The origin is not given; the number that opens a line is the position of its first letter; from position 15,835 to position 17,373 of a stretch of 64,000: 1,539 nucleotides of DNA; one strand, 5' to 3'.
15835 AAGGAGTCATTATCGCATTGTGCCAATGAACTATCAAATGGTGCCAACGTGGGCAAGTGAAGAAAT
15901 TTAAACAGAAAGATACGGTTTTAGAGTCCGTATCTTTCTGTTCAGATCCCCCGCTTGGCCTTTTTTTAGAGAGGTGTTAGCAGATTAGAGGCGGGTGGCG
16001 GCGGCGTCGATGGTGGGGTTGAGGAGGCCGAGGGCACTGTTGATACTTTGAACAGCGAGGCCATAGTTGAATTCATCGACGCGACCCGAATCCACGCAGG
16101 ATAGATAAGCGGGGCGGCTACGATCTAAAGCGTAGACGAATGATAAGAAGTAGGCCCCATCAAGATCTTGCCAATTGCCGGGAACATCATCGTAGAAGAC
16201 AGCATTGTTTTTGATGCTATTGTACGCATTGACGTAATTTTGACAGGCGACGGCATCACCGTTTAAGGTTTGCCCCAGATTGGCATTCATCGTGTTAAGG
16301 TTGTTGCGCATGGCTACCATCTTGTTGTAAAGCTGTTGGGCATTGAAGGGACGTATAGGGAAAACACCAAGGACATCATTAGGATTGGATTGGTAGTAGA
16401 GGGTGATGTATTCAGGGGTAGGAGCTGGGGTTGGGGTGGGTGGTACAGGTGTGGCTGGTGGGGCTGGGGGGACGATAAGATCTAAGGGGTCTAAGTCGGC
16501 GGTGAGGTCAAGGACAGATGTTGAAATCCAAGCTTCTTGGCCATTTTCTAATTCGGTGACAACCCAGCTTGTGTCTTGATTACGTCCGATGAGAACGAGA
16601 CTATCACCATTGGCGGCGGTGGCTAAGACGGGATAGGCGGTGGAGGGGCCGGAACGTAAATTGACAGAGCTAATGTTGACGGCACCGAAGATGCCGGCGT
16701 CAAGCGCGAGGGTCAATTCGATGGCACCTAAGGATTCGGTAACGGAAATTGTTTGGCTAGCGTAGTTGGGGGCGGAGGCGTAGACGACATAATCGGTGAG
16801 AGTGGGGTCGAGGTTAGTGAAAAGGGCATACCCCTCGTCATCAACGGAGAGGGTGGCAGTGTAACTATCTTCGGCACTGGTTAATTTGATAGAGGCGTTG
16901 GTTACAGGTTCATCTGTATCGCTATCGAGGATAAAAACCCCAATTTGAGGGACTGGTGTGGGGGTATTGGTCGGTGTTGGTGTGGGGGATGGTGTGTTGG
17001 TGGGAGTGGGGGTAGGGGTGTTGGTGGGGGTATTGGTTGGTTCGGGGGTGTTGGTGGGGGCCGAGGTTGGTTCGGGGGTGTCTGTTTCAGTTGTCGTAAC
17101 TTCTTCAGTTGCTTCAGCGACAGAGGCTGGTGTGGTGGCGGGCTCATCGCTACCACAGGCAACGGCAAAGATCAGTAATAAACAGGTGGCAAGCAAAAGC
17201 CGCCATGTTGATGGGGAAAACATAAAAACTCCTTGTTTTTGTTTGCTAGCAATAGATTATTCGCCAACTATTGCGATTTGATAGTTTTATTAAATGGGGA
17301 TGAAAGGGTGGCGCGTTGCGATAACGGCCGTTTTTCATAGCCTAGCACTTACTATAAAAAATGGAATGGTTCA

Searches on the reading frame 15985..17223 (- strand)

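Call 44: search_protein_families(library=pfam, proteins=[window:15985-17223:-], max_evalue=0.001)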
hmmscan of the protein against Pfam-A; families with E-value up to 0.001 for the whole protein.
window:15985-17223:- (412 aa): 2 families
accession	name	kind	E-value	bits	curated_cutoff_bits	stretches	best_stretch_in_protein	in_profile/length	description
PF08239.17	SH3_3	-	1.5e-10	41.5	27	1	185-238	1-53/54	Bacterial SH3 domain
PF13620.12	CarboxypepD_reg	-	2.1e-08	34.8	32.3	1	94-162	2-68/82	Carboxypeptidase regulatory-like domain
